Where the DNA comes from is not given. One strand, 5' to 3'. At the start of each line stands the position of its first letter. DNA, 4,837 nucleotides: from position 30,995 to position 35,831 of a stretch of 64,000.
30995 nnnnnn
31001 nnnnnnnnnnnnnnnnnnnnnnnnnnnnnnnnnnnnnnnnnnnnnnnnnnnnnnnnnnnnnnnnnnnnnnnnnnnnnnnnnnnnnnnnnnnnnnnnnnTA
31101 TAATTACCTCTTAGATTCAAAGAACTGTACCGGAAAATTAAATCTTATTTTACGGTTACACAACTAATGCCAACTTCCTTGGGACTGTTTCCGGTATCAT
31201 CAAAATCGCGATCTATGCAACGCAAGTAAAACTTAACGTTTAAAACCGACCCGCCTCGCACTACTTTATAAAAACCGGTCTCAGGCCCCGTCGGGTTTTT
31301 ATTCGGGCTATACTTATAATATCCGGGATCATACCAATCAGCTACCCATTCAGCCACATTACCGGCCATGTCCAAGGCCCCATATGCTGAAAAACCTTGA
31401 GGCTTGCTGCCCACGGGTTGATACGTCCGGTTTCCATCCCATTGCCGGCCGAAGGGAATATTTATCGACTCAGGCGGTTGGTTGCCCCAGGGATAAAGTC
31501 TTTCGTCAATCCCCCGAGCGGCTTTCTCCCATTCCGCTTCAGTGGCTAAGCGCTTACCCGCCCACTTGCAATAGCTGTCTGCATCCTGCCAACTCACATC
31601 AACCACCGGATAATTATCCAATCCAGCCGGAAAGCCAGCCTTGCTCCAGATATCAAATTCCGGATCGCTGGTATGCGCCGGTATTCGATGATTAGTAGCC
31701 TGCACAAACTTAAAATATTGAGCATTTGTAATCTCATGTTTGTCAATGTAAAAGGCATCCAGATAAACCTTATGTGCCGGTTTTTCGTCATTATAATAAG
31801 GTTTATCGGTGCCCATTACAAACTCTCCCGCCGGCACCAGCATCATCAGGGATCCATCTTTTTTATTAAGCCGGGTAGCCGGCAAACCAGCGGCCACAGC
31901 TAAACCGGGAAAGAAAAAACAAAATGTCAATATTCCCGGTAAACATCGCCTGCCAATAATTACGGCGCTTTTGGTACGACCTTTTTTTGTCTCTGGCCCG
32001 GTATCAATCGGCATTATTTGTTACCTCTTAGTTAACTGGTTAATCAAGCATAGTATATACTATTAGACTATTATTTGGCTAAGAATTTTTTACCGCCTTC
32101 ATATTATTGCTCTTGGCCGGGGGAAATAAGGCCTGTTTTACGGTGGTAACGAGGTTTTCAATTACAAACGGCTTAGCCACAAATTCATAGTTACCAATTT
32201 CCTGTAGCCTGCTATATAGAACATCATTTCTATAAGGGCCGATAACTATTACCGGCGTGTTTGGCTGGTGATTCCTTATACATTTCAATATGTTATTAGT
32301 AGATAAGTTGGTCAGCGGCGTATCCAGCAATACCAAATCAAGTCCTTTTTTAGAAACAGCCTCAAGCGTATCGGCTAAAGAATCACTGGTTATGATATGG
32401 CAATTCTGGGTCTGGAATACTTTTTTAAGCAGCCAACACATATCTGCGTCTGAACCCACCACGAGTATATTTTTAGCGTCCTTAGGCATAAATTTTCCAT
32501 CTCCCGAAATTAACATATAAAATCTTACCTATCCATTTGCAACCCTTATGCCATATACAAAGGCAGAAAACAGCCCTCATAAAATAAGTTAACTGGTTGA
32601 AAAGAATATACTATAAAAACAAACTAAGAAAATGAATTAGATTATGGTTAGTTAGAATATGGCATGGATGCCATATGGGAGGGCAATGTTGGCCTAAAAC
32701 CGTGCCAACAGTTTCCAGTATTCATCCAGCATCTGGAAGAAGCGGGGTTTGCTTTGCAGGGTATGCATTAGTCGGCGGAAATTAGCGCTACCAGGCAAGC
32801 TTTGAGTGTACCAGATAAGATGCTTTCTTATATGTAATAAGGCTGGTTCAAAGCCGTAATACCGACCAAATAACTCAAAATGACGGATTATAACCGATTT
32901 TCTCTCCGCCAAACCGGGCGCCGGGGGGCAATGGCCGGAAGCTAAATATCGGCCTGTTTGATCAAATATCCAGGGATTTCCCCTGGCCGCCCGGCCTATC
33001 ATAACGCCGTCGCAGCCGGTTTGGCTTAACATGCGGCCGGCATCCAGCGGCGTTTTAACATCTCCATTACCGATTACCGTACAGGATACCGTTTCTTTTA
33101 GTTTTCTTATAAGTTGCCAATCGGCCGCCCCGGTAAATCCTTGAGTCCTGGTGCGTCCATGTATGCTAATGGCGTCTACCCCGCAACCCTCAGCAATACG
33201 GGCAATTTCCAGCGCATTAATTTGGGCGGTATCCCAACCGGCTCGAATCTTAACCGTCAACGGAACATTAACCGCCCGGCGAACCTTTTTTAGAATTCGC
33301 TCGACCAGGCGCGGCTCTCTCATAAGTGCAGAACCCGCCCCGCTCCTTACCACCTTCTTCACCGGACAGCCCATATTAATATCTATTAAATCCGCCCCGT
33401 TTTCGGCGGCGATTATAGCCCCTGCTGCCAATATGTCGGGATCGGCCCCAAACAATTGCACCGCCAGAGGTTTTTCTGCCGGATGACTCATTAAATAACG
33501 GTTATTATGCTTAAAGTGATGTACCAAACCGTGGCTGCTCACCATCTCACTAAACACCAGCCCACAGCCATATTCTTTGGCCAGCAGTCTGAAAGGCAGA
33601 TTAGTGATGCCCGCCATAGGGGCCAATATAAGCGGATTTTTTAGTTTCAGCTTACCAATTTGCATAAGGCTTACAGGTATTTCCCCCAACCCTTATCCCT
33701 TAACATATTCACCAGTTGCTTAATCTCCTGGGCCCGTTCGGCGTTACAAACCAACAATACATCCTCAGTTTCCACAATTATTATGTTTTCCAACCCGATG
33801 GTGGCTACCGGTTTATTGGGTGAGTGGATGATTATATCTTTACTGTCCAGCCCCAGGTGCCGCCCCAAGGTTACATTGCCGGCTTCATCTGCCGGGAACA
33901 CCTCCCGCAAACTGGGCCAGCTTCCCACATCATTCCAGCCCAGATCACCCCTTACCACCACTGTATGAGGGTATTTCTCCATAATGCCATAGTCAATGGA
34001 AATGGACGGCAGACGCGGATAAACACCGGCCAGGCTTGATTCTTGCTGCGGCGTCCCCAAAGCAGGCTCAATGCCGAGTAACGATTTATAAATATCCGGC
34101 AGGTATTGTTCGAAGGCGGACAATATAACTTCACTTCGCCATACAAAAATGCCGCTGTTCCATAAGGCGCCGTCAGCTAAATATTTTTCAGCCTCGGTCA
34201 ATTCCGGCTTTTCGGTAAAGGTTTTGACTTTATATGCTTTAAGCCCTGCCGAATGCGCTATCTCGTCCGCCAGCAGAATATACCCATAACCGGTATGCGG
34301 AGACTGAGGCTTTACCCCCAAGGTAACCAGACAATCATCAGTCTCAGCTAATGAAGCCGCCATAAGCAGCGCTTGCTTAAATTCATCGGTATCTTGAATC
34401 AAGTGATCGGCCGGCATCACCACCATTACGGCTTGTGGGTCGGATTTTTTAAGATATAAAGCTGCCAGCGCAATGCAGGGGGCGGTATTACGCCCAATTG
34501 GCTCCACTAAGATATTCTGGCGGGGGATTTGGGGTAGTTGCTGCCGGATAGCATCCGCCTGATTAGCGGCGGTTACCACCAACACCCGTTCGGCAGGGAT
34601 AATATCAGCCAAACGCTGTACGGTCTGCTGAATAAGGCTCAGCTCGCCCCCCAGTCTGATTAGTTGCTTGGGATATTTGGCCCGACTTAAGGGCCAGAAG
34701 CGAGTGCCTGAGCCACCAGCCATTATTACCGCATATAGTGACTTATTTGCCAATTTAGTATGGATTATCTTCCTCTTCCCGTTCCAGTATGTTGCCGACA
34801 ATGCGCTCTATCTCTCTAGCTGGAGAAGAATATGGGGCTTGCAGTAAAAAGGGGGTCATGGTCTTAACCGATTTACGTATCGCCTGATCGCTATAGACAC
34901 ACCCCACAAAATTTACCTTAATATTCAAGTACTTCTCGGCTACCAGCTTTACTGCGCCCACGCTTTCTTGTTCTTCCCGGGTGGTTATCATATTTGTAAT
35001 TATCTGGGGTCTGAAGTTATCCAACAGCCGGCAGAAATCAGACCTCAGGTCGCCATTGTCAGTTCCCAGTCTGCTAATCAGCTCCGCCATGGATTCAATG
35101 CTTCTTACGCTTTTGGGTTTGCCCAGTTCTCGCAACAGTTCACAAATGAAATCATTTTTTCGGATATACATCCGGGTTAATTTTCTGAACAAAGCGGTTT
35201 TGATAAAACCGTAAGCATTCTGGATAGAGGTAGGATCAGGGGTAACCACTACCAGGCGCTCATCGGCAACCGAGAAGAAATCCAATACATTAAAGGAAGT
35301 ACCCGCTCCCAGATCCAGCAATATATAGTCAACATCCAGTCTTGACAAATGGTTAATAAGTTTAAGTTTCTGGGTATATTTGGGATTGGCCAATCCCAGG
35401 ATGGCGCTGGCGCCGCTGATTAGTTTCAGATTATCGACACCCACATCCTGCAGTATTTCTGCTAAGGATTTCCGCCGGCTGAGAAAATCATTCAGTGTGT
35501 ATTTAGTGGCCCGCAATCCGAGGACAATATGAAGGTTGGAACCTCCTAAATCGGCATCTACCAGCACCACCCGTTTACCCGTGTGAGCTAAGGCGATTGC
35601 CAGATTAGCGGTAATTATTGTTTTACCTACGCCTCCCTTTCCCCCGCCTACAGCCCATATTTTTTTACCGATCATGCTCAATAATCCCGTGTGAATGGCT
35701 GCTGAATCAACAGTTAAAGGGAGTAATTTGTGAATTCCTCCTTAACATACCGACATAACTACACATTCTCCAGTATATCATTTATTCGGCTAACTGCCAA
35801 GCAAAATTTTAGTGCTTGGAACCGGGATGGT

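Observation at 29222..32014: Tandem array of three secreted FGE/SUMF1-domain paralogs (one with an N-terminal PEGA-like domain), plus a fourth copy at 51140..51904, with no sulfatase in the neighbourhood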

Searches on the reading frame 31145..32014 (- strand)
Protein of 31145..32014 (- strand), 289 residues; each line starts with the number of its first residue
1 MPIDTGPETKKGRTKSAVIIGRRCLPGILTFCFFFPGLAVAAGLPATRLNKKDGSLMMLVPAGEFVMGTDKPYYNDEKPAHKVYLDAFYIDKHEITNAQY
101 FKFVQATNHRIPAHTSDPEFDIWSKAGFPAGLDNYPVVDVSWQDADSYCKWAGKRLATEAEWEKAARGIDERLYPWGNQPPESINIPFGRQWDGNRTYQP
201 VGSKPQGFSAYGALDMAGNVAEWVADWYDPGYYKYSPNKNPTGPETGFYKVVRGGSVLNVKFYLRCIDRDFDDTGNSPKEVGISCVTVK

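Call 3: search_protein_families(library=pfam, proteins=[window:31145-32014:-], max_evalue=0.01)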
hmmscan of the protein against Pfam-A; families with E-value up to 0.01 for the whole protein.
window:31145-32014:- (289 aa): 1 family
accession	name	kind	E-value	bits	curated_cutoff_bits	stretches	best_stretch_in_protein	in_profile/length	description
PF03781.23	FGE-sulfatase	-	3.3e-57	194.5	23.3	1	57-286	5-254/255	Sulfatase-modifying factor enzyme 1-like domain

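Call 4: search_protein_families(library=ncbifam, proteins=[window:31145-32014:-], max_evalue=0.01)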
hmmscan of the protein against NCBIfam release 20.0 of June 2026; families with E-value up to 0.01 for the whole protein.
window:31145-32014:- (289 aa): 8 families
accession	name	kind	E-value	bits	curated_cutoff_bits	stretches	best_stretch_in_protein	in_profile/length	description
TIGR03525.2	GldK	equivalog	3.1e-31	109.1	350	3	155-286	257-404/408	T9SS ring complex lipoprotein PorK/GldK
TIGR03440.2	egtB_TIGR03440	equivalog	7.4e-28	97.8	360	2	134-280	273-407/413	ergothioneine biosynthesis protein EgtB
NF041186.1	SenA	equivalog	5.1e-27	95.3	420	1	55-270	169-365/382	selenoneine synthase SenA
NF051459.1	pyoverdine_PvdO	equivalog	1.8e-18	66.6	500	1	52-255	31-246/280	dihydropyoverdine dehydrogenase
TIGR03524.1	GldJ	equivalog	1.6e-11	43.6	458.2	2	209-230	346-367/559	gliding motility lipoprotein GldJ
TIGR03530.1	GldJ_short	equivalog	7.3e-09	35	382.9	1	54-157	63-182/396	gliding motility lipoprotein GldJ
TIGR04344.1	ovoA_Nterm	equivalog_domain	2.4e-06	26.7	400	1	134-229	295-385/444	5-histidylcysteine sulfoxide synthase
TIGR02171.1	Fb_sc_TIGR02171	subfamily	0.00021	19.4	544.35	1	152-259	157-250/912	TIGR02171 family lipoprotein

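Call 56: search_protein_families(library=padloc, proteins=[window:31145-32014:-], max_evalue=0.001)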
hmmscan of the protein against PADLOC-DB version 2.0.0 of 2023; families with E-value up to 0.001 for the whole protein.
window:31145-32014:- (289 aa): 0 families

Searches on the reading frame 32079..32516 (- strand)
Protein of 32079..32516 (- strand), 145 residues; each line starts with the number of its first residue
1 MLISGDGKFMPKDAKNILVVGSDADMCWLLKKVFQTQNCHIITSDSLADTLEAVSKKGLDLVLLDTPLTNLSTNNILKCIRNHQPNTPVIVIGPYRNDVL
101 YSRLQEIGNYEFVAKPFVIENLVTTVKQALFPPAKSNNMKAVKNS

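Call 3: search_protein_families(library=pfam, proteins=[window:32079-32516:-], max_evalue=0.01)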
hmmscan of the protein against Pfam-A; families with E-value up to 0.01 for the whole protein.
window:32079-32516:- (145 aa): 2 families
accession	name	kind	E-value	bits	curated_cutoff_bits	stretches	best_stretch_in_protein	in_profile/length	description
PF00072.30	Response_reg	-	2.6e-14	53.8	30.2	1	17-126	1-110/111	Response regulator receiver domain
PF06490.17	FleQ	-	0.0031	18.2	22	1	16-98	1-81/108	Flagellar regulatory protein FleQ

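Call 45: search_protein_families(library=ncbifam, proteins=[window:32079-32516:-], max_evalue=0.0001)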
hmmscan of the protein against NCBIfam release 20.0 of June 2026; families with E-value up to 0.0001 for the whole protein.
window:32079-32516:- (145 aa): 42 families (the best 25 are shown)
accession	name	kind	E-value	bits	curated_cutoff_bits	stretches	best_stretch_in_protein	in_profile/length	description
TIGR01818.1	ntrC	equivalog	3.9e-14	52.3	558.6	1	17-140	1-124/463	nitrogen regulation protein NR(I)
NF012227.0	AdeR_RR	equivalog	1.3e-12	47.7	340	1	13-140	10-135/239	efflux system response regulator transcription factor AdeR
NF008176.1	PRK10923.1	equivalog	2.9e-11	42.6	620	1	16-130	5-119/469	nitrogen regulation protein NR(I)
NF008469.0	PRK11361.1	equivalog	3.4e-11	42.5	714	1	14-131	4-121/461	acetoacetate metabolism transcriptional regulator AtoC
NF051870.1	NAssimRespRegNtrX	equivalog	3.7e-11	42.6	600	1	15-130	2-119/452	nitrogen assimilation response regulator NtrX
NF007689.0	PRK10365.1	equivalog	1.5e-10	40.5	760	1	10-132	1-123/441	sigma-54-dependent response regulator transcription factor ZraR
NF033117.2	vanR_ACDEGLN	exception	2.1e-09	37.3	350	1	17-140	1-123/226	VanR-ABDEGLN family response regulator transcription factor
NF053512.1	nitric_RR_NosR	exception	2.4e-09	36.7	400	1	17-130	1-115/422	response regulator c-di-GMP phosphodiesterase, NosR family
NF040689.1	MtrAB_MtrA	equivalog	4.1e-09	36.1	300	1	17-134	1-117/219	MtrAB system response regulator MtrA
NF053854.1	RespRegPhoBBctds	equivalog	6.7e-09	35.4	270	1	17-135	1-120/225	two-component system response regulator PhoB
NF006900.1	PRK09390.1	equivalog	8.6e-09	35.2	255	1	14-142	4-132/203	response regulator FixJ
NF007005.1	PRK09468.1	equivalog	1.2e-08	34.6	331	1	14-130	3-119/237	osmolarity response regulator transcription factor OmpR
NF045991.1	RespRegCtrARhodob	equivalog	2.1e-08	34.2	350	1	17-128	3-114/224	response regulator transcription factor CtrA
TIGR02154.1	PhoB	equivalog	4.4e-08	32.7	296.2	1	14-130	2-120/226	phosphate regulon transcriptional regulator PhoB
NF008199.0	PRK10955.1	equivalog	5.1e-08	33.1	341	1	16-135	3-120/232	envelope stress response regulator transcription factor CpxR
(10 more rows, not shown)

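Call 56: search_protein_families(library=padloc, proteins=[window:32079-32516:-], max_evalue=0.001)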
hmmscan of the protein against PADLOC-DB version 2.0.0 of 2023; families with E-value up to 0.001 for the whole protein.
window:32079-32516:- (145 aa): 0 families

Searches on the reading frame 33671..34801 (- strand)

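Call 22: search_protein_families(library=pfam, proteins=[window:33671-34801:-], max_evalue=0.0001)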
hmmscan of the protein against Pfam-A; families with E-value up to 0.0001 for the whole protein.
window:33671-34801:- (376 aa): 4 families
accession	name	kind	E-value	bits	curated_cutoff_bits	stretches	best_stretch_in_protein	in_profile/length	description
PF00483.29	NTP_transferase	-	1.1e-46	159.9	21.2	1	24-306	2-243/245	Nucleotidyl transferase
PF22640.1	ManC_GMP_beta-helix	-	1.2e-17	64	27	1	313-367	1-55/55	MannoseP isomerase/GMP-like beta-helix domain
PF12804.13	NTP_transf_3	-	6e-09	36.7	27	1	24-141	1-104/160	MobA-like NTP transferase domain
PF01128.25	IspD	-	2.4e-05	24.7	27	1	23-139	2-109/221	2-C-methyl-D-erythritol 4-phosphate cytidylyltransferase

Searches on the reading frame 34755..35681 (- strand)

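Call 22: search_protein_families(library=pfam, proteins=[window:34755-35681:-], max_evalue=0.0001)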
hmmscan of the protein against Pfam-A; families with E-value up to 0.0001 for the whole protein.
window:34755-35681:- (308 aa): 6 families
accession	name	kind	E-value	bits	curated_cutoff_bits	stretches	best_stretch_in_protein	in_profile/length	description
PF10609.15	ParA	-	2.3e-19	70.2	27.1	1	6-156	3-153/246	NUBPL iron-transfer P-loop NTPase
PF01656.29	CbiA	-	1.8e-16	60.7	25.4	1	10-275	2-122/125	CobQ/CobB/MinD/ParA nucleotide binding domain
PF13614.12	AAA_31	-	1.1e-14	55.2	27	1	7-161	2-162/177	AAA domain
PF06564.18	CBP_BcsQ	-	1.6e-07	31.5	21.3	1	8-43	3-38/234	Cellulose biosynthesis protein BcsQ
PF02374.21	ArsA_ATPase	-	2.1e-06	27.7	24.3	1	11-44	5-38/305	Anion-transporting ATPase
PF00142.24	Fer4_NifH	-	4.8e-06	26.7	25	1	14-72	7-64/271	4Fe-4S iron sulfur cluster binding proteins, NifH/frxC family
